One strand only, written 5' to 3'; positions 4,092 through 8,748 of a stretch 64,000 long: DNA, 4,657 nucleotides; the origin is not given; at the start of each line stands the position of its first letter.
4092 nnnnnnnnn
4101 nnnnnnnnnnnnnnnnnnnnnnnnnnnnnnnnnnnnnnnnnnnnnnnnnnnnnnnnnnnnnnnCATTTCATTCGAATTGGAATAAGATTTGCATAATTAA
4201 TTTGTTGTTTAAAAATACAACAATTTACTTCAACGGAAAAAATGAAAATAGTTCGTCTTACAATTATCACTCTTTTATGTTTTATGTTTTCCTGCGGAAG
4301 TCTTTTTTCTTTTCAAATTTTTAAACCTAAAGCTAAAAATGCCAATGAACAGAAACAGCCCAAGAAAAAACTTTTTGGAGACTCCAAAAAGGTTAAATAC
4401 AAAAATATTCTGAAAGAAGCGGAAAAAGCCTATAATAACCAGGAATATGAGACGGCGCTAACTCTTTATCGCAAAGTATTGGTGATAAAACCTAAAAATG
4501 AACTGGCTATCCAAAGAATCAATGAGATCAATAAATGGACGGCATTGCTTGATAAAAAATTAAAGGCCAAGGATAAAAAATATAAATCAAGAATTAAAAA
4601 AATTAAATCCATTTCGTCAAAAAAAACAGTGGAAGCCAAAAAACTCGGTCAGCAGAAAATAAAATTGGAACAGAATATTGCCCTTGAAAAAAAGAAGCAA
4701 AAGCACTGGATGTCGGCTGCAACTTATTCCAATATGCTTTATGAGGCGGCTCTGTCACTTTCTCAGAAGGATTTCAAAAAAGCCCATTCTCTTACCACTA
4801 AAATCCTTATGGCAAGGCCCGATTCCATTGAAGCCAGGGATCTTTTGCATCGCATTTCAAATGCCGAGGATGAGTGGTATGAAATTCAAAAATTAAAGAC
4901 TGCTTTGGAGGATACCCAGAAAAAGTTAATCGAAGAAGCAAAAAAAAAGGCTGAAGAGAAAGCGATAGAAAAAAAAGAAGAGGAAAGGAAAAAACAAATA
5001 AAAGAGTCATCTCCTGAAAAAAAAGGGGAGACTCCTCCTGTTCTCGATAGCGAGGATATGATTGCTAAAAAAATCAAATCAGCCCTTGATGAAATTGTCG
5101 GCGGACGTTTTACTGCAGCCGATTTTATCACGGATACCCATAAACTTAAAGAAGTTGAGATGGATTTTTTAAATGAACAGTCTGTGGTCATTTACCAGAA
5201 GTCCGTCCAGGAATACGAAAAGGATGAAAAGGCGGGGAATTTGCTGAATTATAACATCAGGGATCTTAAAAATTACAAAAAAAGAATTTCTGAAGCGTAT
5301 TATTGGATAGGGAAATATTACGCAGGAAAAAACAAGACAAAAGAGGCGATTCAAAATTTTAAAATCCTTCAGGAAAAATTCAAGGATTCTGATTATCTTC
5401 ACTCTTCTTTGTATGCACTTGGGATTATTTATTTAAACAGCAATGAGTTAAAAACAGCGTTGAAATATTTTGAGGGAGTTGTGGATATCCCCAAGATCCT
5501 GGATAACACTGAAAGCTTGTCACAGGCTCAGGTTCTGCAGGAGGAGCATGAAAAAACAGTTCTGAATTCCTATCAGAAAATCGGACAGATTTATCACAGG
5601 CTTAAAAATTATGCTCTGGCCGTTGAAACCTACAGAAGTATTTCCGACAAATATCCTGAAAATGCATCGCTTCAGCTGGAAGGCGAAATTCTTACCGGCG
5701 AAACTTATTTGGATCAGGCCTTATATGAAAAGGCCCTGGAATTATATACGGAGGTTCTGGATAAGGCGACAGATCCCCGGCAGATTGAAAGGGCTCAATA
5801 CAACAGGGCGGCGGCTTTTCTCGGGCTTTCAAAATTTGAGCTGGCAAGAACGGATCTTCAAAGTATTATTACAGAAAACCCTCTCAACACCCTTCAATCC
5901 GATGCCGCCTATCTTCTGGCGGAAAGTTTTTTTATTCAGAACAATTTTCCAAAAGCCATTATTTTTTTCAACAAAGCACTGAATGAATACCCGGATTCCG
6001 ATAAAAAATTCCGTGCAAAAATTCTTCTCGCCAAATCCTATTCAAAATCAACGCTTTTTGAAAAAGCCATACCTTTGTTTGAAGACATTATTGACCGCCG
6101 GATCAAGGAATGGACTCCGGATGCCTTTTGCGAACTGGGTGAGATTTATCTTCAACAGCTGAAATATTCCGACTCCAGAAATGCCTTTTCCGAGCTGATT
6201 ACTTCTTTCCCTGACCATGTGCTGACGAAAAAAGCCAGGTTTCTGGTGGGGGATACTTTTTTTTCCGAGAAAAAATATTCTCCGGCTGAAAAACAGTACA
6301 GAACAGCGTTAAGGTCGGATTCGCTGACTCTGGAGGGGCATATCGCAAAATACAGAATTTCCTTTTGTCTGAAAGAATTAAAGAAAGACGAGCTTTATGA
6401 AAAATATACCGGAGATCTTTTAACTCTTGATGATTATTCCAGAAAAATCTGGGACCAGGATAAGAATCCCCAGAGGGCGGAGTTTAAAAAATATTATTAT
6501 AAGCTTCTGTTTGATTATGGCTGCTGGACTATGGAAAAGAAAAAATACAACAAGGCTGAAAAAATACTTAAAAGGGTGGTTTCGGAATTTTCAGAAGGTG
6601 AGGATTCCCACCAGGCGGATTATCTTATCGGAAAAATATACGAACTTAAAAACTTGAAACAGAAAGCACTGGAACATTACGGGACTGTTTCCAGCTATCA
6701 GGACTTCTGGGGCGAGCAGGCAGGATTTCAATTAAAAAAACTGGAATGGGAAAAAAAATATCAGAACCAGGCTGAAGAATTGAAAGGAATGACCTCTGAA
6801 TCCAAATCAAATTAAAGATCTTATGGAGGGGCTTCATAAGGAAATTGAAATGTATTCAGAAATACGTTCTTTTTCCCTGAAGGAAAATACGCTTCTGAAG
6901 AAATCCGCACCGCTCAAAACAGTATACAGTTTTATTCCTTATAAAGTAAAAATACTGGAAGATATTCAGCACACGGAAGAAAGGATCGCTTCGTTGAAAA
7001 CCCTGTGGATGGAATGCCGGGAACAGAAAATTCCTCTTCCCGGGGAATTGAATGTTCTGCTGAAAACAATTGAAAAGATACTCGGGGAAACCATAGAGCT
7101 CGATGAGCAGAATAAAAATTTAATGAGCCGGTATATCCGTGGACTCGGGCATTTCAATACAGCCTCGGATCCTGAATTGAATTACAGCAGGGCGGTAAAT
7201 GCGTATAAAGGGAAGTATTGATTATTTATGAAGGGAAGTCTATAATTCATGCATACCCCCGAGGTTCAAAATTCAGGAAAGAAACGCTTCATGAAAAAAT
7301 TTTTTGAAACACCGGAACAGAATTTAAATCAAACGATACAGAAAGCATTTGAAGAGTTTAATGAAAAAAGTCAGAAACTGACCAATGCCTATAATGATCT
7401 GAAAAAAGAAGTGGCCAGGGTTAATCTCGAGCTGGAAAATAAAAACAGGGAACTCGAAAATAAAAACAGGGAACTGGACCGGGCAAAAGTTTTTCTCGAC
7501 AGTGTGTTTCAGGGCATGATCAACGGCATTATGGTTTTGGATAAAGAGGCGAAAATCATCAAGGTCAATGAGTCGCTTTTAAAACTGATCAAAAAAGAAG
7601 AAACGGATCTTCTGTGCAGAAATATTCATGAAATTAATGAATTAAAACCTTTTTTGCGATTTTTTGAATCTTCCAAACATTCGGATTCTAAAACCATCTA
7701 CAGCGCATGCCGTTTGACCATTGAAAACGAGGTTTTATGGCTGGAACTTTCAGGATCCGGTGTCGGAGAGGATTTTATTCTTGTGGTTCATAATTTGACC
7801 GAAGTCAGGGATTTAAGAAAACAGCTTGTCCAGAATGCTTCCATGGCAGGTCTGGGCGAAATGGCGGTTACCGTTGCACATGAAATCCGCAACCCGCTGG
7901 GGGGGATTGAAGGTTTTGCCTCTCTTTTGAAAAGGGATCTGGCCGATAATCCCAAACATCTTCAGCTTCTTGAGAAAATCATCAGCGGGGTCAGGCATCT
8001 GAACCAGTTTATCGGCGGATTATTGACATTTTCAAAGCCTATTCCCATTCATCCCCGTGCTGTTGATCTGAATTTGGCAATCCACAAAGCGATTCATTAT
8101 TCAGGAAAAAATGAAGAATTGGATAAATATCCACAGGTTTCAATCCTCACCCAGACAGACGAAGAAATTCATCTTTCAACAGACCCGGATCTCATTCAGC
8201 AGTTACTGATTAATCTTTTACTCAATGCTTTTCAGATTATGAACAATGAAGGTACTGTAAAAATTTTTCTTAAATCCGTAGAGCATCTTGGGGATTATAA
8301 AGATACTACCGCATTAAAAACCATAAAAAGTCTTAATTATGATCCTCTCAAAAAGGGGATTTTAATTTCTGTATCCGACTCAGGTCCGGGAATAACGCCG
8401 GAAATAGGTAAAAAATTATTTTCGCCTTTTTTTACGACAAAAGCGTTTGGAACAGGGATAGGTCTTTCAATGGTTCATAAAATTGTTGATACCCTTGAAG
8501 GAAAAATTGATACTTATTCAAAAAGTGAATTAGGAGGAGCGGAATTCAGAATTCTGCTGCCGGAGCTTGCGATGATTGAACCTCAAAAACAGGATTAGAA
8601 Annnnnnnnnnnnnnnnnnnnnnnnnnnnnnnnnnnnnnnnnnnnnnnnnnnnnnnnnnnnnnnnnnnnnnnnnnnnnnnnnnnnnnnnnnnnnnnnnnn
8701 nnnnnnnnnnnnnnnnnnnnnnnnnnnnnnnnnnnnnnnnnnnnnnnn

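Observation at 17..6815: Three-gene TPR/coiled-coil module upstream of the flagellar regulon; possible PflA/PflB-like motor scaffold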

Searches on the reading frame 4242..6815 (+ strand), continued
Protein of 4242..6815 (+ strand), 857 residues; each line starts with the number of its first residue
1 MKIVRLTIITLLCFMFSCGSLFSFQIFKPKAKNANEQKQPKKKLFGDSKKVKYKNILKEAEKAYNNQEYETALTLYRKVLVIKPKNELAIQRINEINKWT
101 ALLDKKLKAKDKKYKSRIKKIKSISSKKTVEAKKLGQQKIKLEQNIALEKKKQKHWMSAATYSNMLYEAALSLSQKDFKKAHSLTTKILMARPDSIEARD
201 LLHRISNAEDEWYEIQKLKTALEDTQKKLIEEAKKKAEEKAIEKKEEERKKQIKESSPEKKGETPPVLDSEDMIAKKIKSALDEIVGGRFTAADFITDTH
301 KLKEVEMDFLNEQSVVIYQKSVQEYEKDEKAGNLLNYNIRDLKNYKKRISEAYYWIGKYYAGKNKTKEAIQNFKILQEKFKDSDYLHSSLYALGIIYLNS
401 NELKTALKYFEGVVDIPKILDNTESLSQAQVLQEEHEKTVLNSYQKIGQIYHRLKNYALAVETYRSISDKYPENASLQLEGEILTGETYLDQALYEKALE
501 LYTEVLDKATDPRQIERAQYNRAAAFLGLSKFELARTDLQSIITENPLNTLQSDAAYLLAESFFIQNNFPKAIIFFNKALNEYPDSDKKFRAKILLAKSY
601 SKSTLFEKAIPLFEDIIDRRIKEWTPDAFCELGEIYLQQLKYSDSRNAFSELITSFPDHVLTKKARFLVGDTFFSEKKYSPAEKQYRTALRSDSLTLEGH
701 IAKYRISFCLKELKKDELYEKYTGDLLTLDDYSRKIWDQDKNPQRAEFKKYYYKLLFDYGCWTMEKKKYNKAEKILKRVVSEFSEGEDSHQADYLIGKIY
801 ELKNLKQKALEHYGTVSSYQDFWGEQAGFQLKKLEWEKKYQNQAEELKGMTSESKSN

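Call 72: fold_search(model_id=the predicted structure, library=pdb)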
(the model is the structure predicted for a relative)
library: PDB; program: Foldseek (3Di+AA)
matches with E <= 10: 1564; with E <= 0.001: 443
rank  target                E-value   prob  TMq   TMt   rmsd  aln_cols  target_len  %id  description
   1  9rtt_Q                1.0e-12  1.00  0.30  0.29  34.8       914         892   13  Activated Elongation Complex with IWS1 and ELOF1 (released 2025-09-03)
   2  9hvq_Q                1.1e-11  1.00  0.32  0.31  33.5       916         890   13  Structure of the transcribing Pol II-DSIF-PAF-SPT6-RECQL5 complex (released 2025-07-16)
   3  7dkh_A                3.3e-11  1.00  0.21  0.20  33.0       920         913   12  Crystal structure of the Ctr9/Paf1/Cdc73/Rtf1 quaternary complex (released 2021-11-24)
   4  7dkh_I                4.2e-11  1.00  0.22  0.21  34.2       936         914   12  Crystal structure of the Ctr9/Paf1/Cdc73/Rtf1 quaternary complex (released 2021-11-24)
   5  8fgw_D                7.2e-11  1.00  0.27  0.18  29.2       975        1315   12  Human IFT-A complex structures provide molecular insights into ciliary transport (released 2023-02-22)
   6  4buj_B                7.5e-11  1.00  0.22  0.16  40.0       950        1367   12  Crystal structure of the S. cerevisiae Ski2-3-8 complex (released 2013-08-28)
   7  4buj_F                1.1e-10  1.00  0.25  0.18  39.8       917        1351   14  Crystal structure of the S. cerevisiae Ski2-3-8 complex (released 2013-08-28)
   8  8bbg_D                1.2e-10  1.00  0.28  0.20  27.0      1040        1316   13  Structure of the IFT-A complex; anterograde IFT-A train model (released 2022-12-21)
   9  7xn7_q                2.9e-10  1.00  0.32  0.30  35.1       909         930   11  RNA polymerase II elongation complex containing Spt4/5, Elf1, Spt6, Spn1 and Paf1C (released 2022-09-07)
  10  7yeh_A                7.6e-10  1.00  0.24  0.21  20.7       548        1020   15  Cryo-EM structure of human OGT-OGA complex (released 2023-07-12)
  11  8chy                  7.9e-10  1.00  0.27  0.76   4.5       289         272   23  Crystal structure of an 8-repeat consensus TPR superhelix with Zinc. (released 2024-02-21)
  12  5l9u_F                1.1e-09  1.00  0.22  0.36  14.5       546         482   14  Model of human Anaphase-promoting complex/Cyclosome (APC/C-CDH1) with a cross linked Ubiquitin variant-substrate-UBE2C (released 2016-09-14)
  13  4ui9_F                1.3e-09  1.00  0.22  0.35  15.3       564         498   14  Atomic structure of the human Anaphase-Promoting Complex (released 2015-06-17)
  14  6af0_A                1.3e-09  1.00  0.34  0.33  36.4       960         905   11  Structure of Ctr9, Paf1 and Cdc73 ternary complex from Myceliophthora thermophila (released 2018-09-19)
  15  1w3b_A                1.5e-09  1.00  0.33  0.66   8.4       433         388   14  The superhelical TPR domain of O-linked GlcNAc transferase reveals structural similarities to importin alpha. (released 2004-09-09)
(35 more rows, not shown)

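Call 78: predict_structure(alignment_id=A6)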
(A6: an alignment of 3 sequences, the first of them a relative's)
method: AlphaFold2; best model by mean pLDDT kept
length: 720 residues; sequences in the alignment: 3
mean_pLDDT: 44.1   pTM: 0.29
mean pLDDT of the five models: 44.1, 43.9, 42.0, 41.3, 39.2
residues with pLDDT >= 90: 0; 70-90: 97; 50-70: 167; < 50: 456
segments of 3 or more residues with pLDDT < 50: 1-23, 78-82, 118-531, 710-720
pLDDT, mean of each block of 10 residues (from residue 1): 27 35 50 63 70 68 61 51 56 62 71 56 27 35 28 34 33 27 27 41 35 24 28 38 39 29 26 33 37 28 36 37 26 28 25 26 26 25 26 26 34 34 33 27 25 28 27 27 32 32 31 27 29 57 69 64 55 65 65 64 75 69 84 81 80 80 76 72 69 53 53 38
secondary structure, 60 per line:
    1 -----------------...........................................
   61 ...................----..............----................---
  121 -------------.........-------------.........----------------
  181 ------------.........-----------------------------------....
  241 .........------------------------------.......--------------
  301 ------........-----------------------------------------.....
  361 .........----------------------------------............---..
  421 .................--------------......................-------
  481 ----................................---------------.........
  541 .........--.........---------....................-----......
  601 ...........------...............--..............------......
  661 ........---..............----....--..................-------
elements in order (helices of 4 or more, strands of 3 or more residues): H18-79 H84-97 H102-117 H134-142 H156-164 H193-201 H237-249 H280-286 H307-314 H356-369 H404-415 H419-437 H452-473 H485-516 H532-549 H552-560 H570-589 H595-611 H618-632 H635-648 H655-668 H672-685 H690-693 H696-713

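Call 98: search_solved_structures(query=A8, max_evalue=1)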
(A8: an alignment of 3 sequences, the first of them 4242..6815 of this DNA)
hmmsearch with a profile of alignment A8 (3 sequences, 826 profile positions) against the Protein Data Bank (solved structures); distinct sequences matched with E-value up to 1: 29.
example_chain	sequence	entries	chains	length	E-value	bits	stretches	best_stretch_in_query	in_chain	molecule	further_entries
9qhb_A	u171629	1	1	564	1.6e-26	95.8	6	494-706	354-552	Engineered tetratricopeptide repeat protein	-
8bu0_A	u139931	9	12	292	1.5e-12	49.5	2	560-706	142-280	Consensus tetratricopeptide repeat protein | Crystal structure of an 8-repeat consensus TPR superhelix with Zinc. | Monomer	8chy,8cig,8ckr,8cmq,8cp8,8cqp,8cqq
9qhc_A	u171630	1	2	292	5.7e-12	47.6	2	497-706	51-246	Engineered tetratricopeptide repeat protein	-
8ch0_A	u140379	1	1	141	2.4e-06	29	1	560-700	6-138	Consensus tetratricopeptide repeat protein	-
2fo7_A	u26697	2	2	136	3.5e-06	28.5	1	561-700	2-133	SYNTHETIC CONSENSUS TPR PROTEIN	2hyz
2wqh_A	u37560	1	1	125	1.2e-05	26.7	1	560-670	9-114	CTPR3Y3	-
1na0_A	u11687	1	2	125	6.3e-05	24.3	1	560-669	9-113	designed protein CTPR3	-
8bd7_A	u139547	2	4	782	0.0014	19.8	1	630-710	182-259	IFT88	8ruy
3kd7_A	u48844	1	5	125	0.011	16.9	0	561-597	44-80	CTPR390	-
5wwl_M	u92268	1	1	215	0.015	16.5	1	373-451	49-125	Centromere protein mis12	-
5a31_F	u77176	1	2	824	0.021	16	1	567-665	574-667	ANAPHASE-PROMOTING COMPLEX SUBUNIT 3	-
4ui9_F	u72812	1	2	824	0.021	16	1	567-665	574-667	CELL DIVISION CYCLE PROTEIN 27 HOMOLOG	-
8ump_A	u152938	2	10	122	0.023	15.8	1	502-605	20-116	T33-ml35-redesigned-TPR-domain-fold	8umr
7obi_A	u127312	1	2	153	0.023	15.8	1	450-514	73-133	CTPR-rv4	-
5g04_F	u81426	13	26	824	0.025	15.7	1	567-665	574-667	CELL DIVISION CYCLE PROTEIN 27 HOMOLOG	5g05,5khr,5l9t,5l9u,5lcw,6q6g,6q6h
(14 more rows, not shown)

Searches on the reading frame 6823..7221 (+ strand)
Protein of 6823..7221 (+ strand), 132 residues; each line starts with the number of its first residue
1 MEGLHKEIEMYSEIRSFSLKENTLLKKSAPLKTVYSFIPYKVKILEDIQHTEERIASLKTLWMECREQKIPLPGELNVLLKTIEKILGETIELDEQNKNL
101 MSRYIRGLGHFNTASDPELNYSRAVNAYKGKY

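Call 3: search_protein_families(library=pfam, proteins=[window:6823-7221:+], max_evalue=0.1)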
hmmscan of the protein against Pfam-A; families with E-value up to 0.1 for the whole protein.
window:6823-7221:+ (132 aa): 1 family
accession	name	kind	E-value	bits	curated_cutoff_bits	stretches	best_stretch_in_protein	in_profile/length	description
PF05130.17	FlgN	-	0.022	15.6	30.5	1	2-103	8-117/147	FlgN protein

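Call 4: search_protein_families(library=ncbifam, proteins=[window:6823-7221:+], max_evalue=0.1)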
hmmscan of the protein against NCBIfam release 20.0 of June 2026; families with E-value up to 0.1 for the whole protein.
window:6823-7221:+ (132 aa): 0 families

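Call 95: search_protein_families(library=pfam, proteins=[window:6823-7221:+], max_evalue=0.01)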
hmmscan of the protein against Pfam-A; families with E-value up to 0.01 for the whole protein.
window:6823-7221:+ (132 aa): 0 families

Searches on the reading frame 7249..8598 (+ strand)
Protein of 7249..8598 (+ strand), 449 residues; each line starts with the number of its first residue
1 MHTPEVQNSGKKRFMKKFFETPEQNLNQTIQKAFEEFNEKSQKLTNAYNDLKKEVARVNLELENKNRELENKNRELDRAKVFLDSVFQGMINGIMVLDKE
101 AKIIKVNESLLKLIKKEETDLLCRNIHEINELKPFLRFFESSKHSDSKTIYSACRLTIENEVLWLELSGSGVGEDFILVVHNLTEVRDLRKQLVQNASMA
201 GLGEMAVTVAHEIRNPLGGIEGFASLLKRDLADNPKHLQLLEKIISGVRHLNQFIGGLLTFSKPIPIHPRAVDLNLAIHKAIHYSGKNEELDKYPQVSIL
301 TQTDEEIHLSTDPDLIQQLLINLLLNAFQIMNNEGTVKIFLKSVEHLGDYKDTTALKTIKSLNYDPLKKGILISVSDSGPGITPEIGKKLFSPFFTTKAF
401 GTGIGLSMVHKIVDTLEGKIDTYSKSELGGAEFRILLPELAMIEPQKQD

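Call 3: search_protein_families(library=pfam, proteins=[window:7249-8598:+], max_evalue=0.1)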
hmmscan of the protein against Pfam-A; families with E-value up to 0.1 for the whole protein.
window:7249-8598:+ (449 aa): 7 families
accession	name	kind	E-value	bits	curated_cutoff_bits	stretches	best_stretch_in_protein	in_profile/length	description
PF02518.31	HATPase_c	-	7.8e-20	71.8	26.4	1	312-439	2-109/111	Histidine kinase-, DNA gyrase B-, and HSP90-like ATPase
PF00512.31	HisKA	-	6.3e-13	49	26.9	1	203-263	3-62/66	His Kinase A (phospho-acceptor) domain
PF13426.13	PAS_9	-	0.00011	22.9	27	1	92-185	2-103/103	PAS domain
PF05816.16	TelA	-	0.0011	18.5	30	1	23-140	68-183/332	Toxic anion resistance protein (TelA)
PF13188.13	PAS_8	-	0.016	15.5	21.8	1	83-131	3-52/65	PAS domain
PF13581.12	HATPase_c_2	-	0.03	14.8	27.4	1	364-417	60-113/127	Histidine kinase-like ATPase domain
PF18255.9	SAM_DprA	-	0.036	14.6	26.2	0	110-149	22-61/62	DNA processing protein A sterile alpha motif domain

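Call 4: search_protein_families(library=ncbifam, proteins=[window:7249-8598:+], max_evalue=0.1)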
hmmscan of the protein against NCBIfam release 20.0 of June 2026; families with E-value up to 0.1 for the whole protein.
window:7249-8598:+ (449 aa): 81 families (the best 25 are shown)
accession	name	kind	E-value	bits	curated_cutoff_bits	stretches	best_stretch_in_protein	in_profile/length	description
NF008468.0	PRK11360.1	equivalog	7.3e-59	199.7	646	1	44-439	231-608/616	two-component system sensor histidine kinase AtoS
NF007688.0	PRK10364.1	equivalog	2.2e-41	142.1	479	2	187-343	225-379/460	two-component system sensor histidine kinase ZraS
NF010411.0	PRK13837.1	equivalog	2.9e-40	138.1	647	1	175-447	423-683/828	two-component system VirA-like sensor kinase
NF046044.1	PnpS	equivalog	5.5e-37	127.7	400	1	30-438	5-390/390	two-component system histidine kinase PnpS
NF008293.1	PRK11073.1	equivalog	9.4e-35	120.5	240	1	84-438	10-346/349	nitrogen regulation protein NR(II)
NF046020.1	HisKinCckABruc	equivalog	4.3e-29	101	1000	1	105-445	389-713/868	cell cycle histidine kinase CckA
NF046026.1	HisKinCckACaul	equivalog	2.2e-27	95.5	1000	1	101-443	206-536/678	cell cycle histidine kinase CckA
NF053867.1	SprKinKinDBac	equivalog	8.8e-26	90.4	775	2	200-345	284-427/500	sporulation kinase KinD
NF047874.1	MASE3_PAS_HK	subfamily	4.9e-23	81.8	560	3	368-443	549-628/655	MASE3 domain-containing sensor histidine kinase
NF010076.0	PRK13557.1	subfamily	5.9e-23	81.1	631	1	184-439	145-394/540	histidine kinase famiy protein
TIGR02966.1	phoR_proteo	equivalog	1.1e-22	80.5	334.2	2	83-344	8-258/333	phosphate regulon sensor histidine kinase PhoR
NF047496.1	HK_LIC11548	equivalog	1.8e-22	79.8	750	1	186-438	341-588/589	LIC_11548 family sensor histidine kinase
NF052574.1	HisKinEspCMyxo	equivalog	7e-22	77.4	1200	1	64-441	271-639/785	serine histidine kinase EspC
NF047466.1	hybrid_RR_LvrB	exception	4.5e-20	72.2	500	1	185-424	135-362/377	hybrid histidine kinase/response regulator LvrB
NF047497.1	HK_LIC_12097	equivalog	5.2e-20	71.5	500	1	83-438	13-365/367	LIC_12097 family sensor histidine kinase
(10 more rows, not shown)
